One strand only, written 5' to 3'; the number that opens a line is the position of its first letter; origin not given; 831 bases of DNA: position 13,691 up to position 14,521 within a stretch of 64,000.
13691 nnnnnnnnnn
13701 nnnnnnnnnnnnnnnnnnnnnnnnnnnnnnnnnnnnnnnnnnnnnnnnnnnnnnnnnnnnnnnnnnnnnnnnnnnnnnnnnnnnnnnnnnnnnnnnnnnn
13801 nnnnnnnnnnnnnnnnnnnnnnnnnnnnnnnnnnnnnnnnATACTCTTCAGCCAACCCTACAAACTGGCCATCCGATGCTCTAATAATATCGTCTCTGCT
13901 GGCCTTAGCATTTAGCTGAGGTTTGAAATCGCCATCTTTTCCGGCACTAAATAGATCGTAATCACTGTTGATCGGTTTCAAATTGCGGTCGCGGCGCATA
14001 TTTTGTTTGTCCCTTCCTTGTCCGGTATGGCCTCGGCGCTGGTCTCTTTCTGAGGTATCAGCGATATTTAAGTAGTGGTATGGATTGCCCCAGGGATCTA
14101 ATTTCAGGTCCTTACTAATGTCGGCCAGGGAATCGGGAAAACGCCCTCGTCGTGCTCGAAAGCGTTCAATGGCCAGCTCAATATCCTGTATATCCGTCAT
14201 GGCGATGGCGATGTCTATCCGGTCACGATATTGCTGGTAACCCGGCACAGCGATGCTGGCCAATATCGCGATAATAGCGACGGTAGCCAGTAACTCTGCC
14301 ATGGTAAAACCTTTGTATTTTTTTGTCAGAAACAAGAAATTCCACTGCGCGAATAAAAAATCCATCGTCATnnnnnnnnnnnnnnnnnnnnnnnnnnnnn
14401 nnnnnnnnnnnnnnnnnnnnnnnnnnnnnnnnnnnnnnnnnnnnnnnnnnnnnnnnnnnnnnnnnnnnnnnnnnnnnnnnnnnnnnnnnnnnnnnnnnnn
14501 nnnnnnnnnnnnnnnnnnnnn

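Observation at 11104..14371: Orphan GspG-like pseudopilin translationally coupled to a GGDEF-EAL membrane sensor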

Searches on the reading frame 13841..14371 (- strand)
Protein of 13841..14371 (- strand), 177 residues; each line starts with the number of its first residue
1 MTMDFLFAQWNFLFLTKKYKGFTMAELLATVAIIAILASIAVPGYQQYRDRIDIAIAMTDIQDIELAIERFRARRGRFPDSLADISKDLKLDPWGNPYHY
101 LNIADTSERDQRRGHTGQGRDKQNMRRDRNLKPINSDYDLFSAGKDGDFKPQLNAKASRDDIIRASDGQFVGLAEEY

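Call 3: search_protein_families(library=pfam, proteins=[window:13841-14371:-], max_evalue=0.01)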
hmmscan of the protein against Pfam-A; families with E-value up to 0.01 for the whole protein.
window:13841-14371:- (177 aa): 2 families
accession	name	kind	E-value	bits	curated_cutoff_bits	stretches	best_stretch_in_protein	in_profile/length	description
PF08334.16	T2SSG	-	8.3e-07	29.5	21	0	86-109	62-85/108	Type II secretion system (T2SS), protein G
PF07963.17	N_methyl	-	1.7e-06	27.8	21.2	1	17-41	2-26/27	Prokaryotic N-terminal methylation motif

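Call 4: search_protein_families(library=ncbifam, proteins=[window:13841-14371:-], max_evalue=0.01)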
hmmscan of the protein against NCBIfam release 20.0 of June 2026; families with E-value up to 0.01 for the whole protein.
window:13841-14371:- (177 aa): 7 families
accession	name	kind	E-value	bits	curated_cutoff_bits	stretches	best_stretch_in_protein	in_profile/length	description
TIGR01710.1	typeII_sec_gspG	equivalog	4.2e-13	49.5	88.85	1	20-81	1-62/134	type II secretion system major pseudopilin GspG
NF007862.0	PRK10574.1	equivalog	1.2e-08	35.2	138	1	17-61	2-42/145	prepilin peptidase-dependent pilin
NF041775.1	typeIV_PilA_Myxo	equivalog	4.5e-08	33.3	400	1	18-111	9-99/214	type IV pilin protein PilA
TIGR02532.1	IV_pilin_GFxxxE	domain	2.5e-06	27.1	16.3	1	20-42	2-24/24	prepilin-type N-terminal cleavage/methylation domain-containing protein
NF041013.1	T4P_ComGE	equivalog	0.00039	20.5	49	1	17-52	1-36/83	competence type IV pilus minor pilin ComGE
NF007800.0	PRK10506.1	equivalog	0.0005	19.9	158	1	17-62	6-51/163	prepilin peptidase-dependent protein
NF040999.1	pilin_ComGC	equivalog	0.0074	16.5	75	1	20-73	2-55/84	competence type IV pilus major pilin ComGC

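Call 6: find_homologous_proteins(query=window:13841-14371:-)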
Query window:13841-14371:- (177 aa): 1387 proteins with E <= 0.001 among 1457 candidates; the best 120 are listed.
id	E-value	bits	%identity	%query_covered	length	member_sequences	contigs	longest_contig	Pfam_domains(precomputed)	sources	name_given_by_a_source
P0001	2.9e-95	335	100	87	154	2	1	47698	PF08334.17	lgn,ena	-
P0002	1.6e-84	300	81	93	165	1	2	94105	PF07963.18,PF08334.17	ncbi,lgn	ncbi:MAG: prepilin-type N-terminal cleavage/methylation domain-containing protein [Lysobacterales ba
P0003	7.9e-83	294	80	93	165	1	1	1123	PF08334.17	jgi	-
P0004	2.8e-62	228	75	76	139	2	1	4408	PF07963.18,PF08334.17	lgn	-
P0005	1.8e-60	222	64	89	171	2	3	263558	PF07963.18,PF08334.17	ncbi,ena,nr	ncbi:MAG: prepilin-type N-terminal cleavage/methylation domain-containing protein [Xanthomonadales b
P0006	5.5e-43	165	55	92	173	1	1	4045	PF07963.18,PF08334.17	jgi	jgi:general secretion pathway protein G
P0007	1.9e-41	160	50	92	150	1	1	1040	PF07963.18,PF08334.17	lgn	-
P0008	2.0e-41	160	50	92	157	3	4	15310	PF07963.18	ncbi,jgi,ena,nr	ncbi:MAG: prepilin-type N-terminal cleavage/methylation domain-containing protein [Gammaproteobacter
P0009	2.6e-41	159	51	92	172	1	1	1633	PF07963.18,PF08334.17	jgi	jgi:general secretion pathway protein G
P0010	7.2e-41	158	50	94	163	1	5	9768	PF07963.18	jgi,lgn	-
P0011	7.9e-41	158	52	89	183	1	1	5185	PF07963.18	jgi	-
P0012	1.0e-40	157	55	88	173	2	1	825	PF08334.17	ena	-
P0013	1.4e-40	157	48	92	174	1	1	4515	PF07963.18,PF08334.17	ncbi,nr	ncbi:MAG: prepilin-type N-terminal cleavage/methylation domain-containing protein [Gammaproteobacter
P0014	1.5e-40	157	51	88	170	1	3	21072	PF08334.17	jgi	jgi:general secretion pathway protein G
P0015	2.3e-40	156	50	96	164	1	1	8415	PF07963.18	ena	-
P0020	5.3e-40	155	50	91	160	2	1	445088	PF07963.18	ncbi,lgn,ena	-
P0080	1.7e-37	147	49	94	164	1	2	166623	PF07963.18,PF08334.17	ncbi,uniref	ncbi:prepilin-type N-terminal cleavage/methylation domain-containing protein [Gynuella sp.]|uniref:p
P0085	2.9e-37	146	46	97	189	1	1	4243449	-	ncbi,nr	ncbi:MAG: prepilin-type N-terminal cleavage/methylation domain-containing protein [Betaproteobacteri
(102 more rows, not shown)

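Call 7: find_encoding_contigs(protein=P0002, flank=10000, max_places=3)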
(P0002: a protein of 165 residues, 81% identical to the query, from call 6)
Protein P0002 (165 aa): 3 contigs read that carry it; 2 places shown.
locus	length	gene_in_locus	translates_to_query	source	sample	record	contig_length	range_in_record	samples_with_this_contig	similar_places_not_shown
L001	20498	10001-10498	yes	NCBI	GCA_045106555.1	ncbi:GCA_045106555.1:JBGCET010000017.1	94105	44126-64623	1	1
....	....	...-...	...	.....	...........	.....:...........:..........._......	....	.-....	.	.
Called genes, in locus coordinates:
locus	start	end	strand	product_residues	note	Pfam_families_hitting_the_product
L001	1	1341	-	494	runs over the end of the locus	PF00479:G6PD_N, PF02781:G6PD_C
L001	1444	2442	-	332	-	PF02685:Glucokinase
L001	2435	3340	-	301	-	PF00126:HTH_1, PF03466:LysR_substrate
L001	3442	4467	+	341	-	PF02826:2-Hacid_dh_C (weak), PF03446:NAD_binding_2 (weak), PF03807:F420_oxidored (weak), PF07991:KARI_N, PF01450:KARI_C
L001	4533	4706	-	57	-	-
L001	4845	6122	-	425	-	PF00578:AhpC-TSA, PF08534:Redoxin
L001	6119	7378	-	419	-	PF16868:NMT1_3, PF12974:Phosphonate-bd (faint), PF09084:NMT1 (weak)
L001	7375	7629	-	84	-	PF26604:CBU_0592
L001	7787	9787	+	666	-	PF20091:Abhydrolase_10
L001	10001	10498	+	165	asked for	PF07963:N_methyl (weak), PF08334:T2SSG (faint)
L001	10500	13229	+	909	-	PF00672:HAMP, PF00990:GGDEF, PF00563:EAL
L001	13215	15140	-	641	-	PF01435:Peptidase_M48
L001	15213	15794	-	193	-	PF04011:LemA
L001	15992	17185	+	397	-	PF00144:Beta-lactamase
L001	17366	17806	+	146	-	PF05597:Phasin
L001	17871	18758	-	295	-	PF00753:Lactamase_B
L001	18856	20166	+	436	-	PF00375:SDF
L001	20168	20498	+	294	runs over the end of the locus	PF00126:HTH_1, PF03466:LysR_substrate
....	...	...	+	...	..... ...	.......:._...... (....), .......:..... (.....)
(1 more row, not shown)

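Call 8: find_encoding_contigs(protein=P0005, flank=10000, max_places=3)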
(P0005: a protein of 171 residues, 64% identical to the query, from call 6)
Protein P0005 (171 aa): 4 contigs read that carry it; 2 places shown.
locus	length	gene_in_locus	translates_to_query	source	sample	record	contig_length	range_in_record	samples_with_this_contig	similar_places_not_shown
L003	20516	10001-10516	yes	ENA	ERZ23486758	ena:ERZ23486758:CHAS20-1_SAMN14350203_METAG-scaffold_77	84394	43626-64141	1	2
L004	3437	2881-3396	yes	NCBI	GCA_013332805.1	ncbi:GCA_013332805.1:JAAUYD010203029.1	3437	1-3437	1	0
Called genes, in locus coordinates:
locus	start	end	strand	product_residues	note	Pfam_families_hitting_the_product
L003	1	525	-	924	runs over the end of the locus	PF25800:FimV_N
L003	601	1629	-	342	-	PF01118:Semialdhyde_dh, PF02774:Semialdhyde_dhC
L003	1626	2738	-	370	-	PF01264:Chorismate_synt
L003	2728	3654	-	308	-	PF17827:PrmC_N, PF03602:Cons_hypoth95 (weak), PF05175:MTS, PF06325:PrmA (weak), PF09445:Methyltransf_15 (weak), PF13847:Methyltransf_31, PF08242:Methyltransf_12 (weak), PF13649:Methyltransf_25, +1 more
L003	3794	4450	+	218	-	PF00578:AhpC-TSA (weak), PF02630:SCO1-SenC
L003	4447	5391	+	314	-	PF27523:PSD, PF02666:PS_Dcarbxylase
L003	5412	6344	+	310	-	PF04055:Radical_SAM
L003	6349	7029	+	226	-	-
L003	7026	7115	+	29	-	-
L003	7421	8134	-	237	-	PF13036:LpoB (weak), PF03783:CsgG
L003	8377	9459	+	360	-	PF01817:CM_2, PF02153:PDH_N, PF20463:PDH_C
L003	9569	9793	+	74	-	-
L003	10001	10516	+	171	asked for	PF07963:N_methyl (weak), PF08334:T2SSG (faint)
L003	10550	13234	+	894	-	PF00672:HAMP, PF00990:GGDEF, PF00563:EAL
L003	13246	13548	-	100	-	-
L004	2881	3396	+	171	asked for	PF07963:N_methyl (weak), PF08334:T2SSG (faint)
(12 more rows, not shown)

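Call 9: find_encoding_contigs(protein=P0020, flank=8000, max_places=2)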
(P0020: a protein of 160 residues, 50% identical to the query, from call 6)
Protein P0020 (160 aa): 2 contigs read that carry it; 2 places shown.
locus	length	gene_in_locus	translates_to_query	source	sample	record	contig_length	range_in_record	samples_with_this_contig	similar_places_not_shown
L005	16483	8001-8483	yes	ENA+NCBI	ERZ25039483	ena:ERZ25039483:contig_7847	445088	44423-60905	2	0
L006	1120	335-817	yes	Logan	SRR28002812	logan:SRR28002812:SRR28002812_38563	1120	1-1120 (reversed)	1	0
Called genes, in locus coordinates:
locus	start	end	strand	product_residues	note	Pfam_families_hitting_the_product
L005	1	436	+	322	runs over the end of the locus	PF01075:Glyco_transf_9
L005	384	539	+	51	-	-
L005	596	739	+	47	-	-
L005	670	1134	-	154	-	PF13279:4HBT_2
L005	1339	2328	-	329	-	PF02737:3HCDH_N, PF00725:3HCDH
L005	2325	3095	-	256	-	PF05853:BKACE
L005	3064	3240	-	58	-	PF05853:BKACE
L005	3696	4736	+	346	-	PF05145:AbrB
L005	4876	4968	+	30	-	-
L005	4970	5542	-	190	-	-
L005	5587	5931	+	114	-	PF05035:DGOK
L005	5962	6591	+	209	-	PF01081:Aldolase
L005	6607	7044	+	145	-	PF02746:MR_MLE_N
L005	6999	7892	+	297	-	PF13378:MR_MLE_C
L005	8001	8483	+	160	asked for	PF07963:N_methyl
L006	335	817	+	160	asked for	PF07963:N_methyl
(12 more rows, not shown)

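Call 10: find_encoding_contigs(protein=P0080, flank=8000, max_places=2)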
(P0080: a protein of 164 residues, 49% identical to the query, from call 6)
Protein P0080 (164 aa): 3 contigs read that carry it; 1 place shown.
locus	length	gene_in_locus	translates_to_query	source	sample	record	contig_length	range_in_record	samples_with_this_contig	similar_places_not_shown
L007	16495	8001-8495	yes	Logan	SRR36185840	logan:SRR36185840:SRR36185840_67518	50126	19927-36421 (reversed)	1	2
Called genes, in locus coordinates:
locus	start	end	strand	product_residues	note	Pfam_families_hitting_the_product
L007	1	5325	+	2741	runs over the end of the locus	-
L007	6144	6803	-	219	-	PF02588:YitT_membrane, PF19700:DUF6198 (weak)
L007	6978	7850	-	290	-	PF00795:CN_hydrolase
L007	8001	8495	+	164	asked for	PF07963:N_methyl (weak), PF08334:T2SSG (faint)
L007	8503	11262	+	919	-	PF00672:HAMP, PF00990:GGDEF, PF00563:EAL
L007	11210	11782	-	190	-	PF00156:Pribosyltran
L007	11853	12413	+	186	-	PF00156:Pribosyltran, PF11202:StiP (faint)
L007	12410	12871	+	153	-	PF00583:Acetyltransf_1, PF13508:Acetyltransf_7 (weak)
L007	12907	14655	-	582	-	PF11412:DsbD_N, PF02683:DsbD_TM, PF13899:Thioredoxin_7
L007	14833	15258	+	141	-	PF21352:Zn_ribbon_Thio2, PF04756:OST3_OST6 (weak), PF00085:Thioredoxin, PF13098:Thioredoxin_2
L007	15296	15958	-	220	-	-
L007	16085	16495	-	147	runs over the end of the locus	PF04024:PspC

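Call 11: find_encoding_contigs(protein=P0085, flank=8000, max_places=2)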
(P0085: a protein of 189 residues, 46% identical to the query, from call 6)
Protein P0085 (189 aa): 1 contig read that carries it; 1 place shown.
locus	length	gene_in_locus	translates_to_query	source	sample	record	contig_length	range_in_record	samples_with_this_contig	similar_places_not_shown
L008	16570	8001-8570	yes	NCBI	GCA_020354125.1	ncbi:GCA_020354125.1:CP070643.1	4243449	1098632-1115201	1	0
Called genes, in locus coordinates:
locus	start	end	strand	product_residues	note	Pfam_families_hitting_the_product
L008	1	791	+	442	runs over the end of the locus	PF00919:UPF0004, PF04055:Radical_SAM, PF18693:TRAM_2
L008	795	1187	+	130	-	PF06803:DUF1232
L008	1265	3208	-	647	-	PF00270:DEAD (weak), PF13307:Helicase_C_2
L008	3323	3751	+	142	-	-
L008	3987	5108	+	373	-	PF01063:Aminotran_4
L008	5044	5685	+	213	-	PF03352:Adenine_glyco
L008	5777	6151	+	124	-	PF07883:Cupin_2, PF03079:ARD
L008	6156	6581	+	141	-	-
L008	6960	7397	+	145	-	-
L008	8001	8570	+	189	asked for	-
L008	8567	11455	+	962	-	PF00672:HAMP, PF00990:GGDEF, PF00563:EAL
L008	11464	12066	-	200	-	PF09997:DUF2238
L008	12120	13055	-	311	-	PF03958:Secretin_N (weak)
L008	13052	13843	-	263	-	PF06167:Peptidase_M90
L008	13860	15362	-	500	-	PF01442:Apolipoprotein (weak), PF02646:RmuC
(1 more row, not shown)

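Call 14: find_related_loci(query=A1, collection=genome_contigs, flank=10000)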
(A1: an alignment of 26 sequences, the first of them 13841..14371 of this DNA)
Query A1 (177 aa) in genome_contigs; peptide patterns used: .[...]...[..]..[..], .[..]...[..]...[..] (x = any residue, [..] = any of these).
599 stretches matched a pattern (row limit reached: there are more); 554 encode a relative of the query (tblastn E <= 1e-3); the best 80 are kept; 80 distinct loci.
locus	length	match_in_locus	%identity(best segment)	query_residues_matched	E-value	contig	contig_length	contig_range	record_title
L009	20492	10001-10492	77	14-177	2e-85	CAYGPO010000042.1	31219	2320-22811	MAG TPA_asm: uncultured Gammaproteobacteria bacterium isolate ERP117304_co3_225 genome assembly, contig: NODE_2113_lengt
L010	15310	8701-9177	49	11-177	2e-49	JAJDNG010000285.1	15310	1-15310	MAG: Gammaproteobacteria bacterium isolate ALJrbin.2 k141_9583270, whole genome shotgun sequence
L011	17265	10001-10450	50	17-177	4e-46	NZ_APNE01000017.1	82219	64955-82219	Salinisphaera hydrothermalis EPR70 contig17, whole genome shotgun sequence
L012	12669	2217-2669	50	16-177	3e-46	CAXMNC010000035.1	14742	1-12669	MAG: Acidiferrobacterales bacterium isolate 07C-BC-St02_bin.17.orig genome assembly, contig: k141_644207, whole genome s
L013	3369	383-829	50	18-177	4e-46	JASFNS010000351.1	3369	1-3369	MAG: Thiogranum sp. isolate D0819M02metaG_Bin_1_Cleaned_1 D0819M02metaG_FD_scaffold_19647_c1, whole genome shotgun seque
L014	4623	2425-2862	50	19-177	1e-45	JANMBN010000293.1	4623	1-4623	MAG: Betaproteobacteria bacterium isolate OTE_1_metabat_32 OTE_1_k141_3990747, whole genome shotgun sequence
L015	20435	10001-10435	50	20-177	8e-45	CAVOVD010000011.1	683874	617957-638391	MAG: uncultured beta proteobacterium isolate MFD09779.bin.2.191 genome assembly, contig: contig_4009, whole genome shotg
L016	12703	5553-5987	48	20-177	1e-44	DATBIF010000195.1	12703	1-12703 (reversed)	MAG TPA_asm: Steroidobacteraceae bacterium isolate SMAG_U3887 k141_1756116, whole genome shotgun sequence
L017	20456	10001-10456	48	16-177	5e-44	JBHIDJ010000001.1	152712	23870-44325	MAG: Acidiferrobacterales bacterium isolate Baj_1_bin.3 NODE_1_length_152712_cov_12.233838, whole genome shotgun sequenc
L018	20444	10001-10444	46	20-177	1e-43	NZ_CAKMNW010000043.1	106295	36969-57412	Candidatus Nitrotoga sp. M5, whole genome shotgun sequence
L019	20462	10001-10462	49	12-177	1e-43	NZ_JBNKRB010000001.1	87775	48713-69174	MAG: Gynuella sp. isolate B2.bin.5.orig k141_1751399, whole genome shotgun sequence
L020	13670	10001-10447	48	18-177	1e-43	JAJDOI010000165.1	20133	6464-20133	MAG: Thiogranum sp. isolate MASpbin.12 k141_3317337, whole genome shotgun sequence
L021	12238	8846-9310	48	11-177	6e-44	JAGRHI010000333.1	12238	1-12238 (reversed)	MAG: Candidatus Competibacteraceae bacterium isolate HKST-UBA195 2015-01-06_1_(paired)_contig_220862, whole genome shotg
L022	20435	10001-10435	46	20-177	2e-43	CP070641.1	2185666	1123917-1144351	MAG: Pseudomonadota bacterium isolate bin909 chromosome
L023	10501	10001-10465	45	12-177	2e-43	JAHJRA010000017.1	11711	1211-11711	MAG: Gammaproteobacteria bacterium isolate OS_PC_MetaG.mb.126 OS_PC_MetaG.mb.126_k141_348227, whole genome shotgun seque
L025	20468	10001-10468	46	22-177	2e-43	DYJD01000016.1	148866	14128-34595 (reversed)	MAG TPA_asm: Desulfosudis oleivorans isolate FI88_2_51_70 Afr_mines_FI88_74_length_148866_cov_30_557674, whole genome sh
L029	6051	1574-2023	46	20-177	7e-43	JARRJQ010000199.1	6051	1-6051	MAG: Desulfobacterales bacterium isolate Spart_024_MAG scaffold_15722, whole genome shotgun sequence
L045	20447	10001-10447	46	20-177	1e-41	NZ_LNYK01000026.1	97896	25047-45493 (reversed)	Legionella londiniensis strain ATCC 49505 Llon_ctg026, whole genome shotgun sequence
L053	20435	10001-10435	47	21-177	4e-41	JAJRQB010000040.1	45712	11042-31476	MAG: Deltaproteobacteria bacterium isolate Dive100_bin10.31 k141_204507, whole genome shotgun sequence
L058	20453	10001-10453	45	21-177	7e-41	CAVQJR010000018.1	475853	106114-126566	MAG: uncultured delta proteobacterium isolate MFD02416.bin.1.270 genome assembly, contig: contig_78628, whole genome sho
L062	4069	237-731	44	1-176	1e-40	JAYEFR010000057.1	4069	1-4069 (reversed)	MAG: Thermodesulfobacteriota bacterium isolate MAG267 MAG267_57, whole genome shotgun sequence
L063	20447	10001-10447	45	18-177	9e-41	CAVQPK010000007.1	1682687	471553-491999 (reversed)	MAG: uncultured Acidobacteriota bacterium isolate MFD09964.bin.2.231 genome assembly, contig: contig_3872, whole genome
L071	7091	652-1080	49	21-177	3e-40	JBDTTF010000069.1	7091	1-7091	MAG: Gemmatimonadota bacterium isolate cluster3_bin.29 NODE_54292_length_7091_cov_9.244173, whole genome shotgun sequenc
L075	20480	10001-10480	43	20-177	2e-40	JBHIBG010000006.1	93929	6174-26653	MAG: Candidatus Methylomirabilia bacterium isolate K_2_bin.23 NODE_31_length_93929_cov_44.535707, whole genome shotgun s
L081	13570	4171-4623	48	19-177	1e-39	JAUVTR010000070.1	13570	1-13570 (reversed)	MAG: Desulfobacterales bacterium isolate CSMAG_771 CSMAG_771_k141_1495600_length_13570_cov_11.9500, whole genome shotgun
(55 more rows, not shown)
